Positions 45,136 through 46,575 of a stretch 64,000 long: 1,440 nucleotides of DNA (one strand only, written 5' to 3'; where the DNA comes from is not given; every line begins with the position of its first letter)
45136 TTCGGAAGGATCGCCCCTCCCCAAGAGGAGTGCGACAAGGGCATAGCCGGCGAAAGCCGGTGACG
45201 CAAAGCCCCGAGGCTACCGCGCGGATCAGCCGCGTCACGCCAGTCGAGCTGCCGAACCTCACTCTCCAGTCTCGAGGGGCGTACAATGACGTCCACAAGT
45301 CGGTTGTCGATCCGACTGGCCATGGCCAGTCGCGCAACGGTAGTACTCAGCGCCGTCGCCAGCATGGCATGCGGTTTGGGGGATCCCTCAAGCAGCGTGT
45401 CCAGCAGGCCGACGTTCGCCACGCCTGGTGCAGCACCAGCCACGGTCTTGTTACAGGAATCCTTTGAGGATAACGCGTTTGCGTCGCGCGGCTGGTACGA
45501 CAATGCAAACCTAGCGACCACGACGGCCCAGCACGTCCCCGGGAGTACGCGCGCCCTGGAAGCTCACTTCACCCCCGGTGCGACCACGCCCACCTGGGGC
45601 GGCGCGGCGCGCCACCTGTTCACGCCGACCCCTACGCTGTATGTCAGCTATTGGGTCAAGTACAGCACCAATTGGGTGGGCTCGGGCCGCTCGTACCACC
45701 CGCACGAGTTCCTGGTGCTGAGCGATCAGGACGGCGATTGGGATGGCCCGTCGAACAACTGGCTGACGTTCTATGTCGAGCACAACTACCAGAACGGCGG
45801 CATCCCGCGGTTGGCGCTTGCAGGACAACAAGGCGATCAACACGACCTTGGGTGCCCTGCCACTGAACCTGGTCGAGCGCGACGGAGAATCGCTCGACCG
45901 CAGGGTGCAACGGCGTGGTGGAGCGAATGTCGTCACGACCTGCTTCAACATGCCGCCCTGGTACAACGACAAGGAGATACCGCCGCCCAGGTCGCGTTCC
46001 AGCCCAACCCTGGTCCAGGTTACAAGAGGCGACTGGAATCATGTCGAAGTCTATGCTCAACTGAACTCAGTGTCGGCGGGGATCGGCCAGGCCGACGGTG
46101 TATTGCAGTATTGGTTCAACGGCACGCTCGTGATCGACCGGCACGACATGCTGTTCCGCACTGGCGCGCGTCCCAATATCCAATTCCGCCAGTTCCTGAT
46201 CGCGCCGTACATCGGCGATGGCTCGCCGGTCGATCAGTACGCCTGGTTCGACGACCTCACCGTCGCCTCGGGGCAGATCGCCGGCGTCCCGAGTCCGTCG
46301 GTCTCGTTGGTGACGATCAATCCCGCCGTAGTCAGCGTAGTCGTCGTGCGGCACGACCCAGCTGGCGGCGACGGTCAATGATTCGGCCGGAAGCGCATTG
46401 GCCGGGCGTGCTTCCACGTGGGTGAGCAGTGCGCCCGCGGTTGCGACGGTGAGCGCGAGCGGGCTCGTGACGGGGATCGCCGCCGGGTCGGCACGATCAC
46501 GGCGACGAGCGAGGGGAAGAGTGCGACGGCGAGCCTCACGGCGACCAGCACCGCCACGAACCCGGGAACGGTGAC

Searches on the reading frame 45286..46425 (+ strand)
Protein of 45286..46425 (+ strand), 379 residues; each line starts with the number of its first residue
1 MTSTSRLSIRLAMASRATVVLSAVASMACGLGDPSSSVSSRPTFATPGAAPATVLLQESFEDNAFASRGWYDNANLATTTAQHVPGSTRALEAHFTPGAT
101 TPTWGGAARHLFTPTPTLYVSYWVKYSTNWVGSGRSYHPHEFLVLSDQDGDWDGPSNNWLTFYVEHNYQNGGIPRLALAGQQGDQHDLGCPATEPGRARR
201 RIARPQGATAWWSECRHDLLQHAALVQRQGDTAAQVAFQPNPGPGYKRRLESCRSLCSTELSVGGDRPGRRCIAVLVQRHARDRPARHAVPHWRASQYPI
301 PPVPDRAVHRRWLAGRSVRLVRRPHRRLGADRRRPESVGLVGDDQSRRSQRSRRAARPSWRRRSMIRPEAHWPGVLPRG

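Call 10: search_protein_families(library=pfam, proteins=[window:45286-46425:+], max_evalue=0.01)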
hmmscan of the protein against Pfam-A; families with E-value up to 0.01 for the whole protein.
window:45286-46425:+ (379 aa): 0 families

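Call 15: find_encoding_contigs(protein=window:45286-46425:+, flank=10000, max_places=6)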
Protein window:45286-46425:+ (379 aa): no gene with exactly this product is on record in the collection.

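Call 59: search_protein_families(library=ncbifam, proteins=[window:45286-46425:+], max_evalue=0.01)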
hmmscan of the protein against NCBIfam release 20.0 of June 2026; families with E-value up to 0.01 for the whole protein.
window:45286-46425:+ (379 aa): 0 families
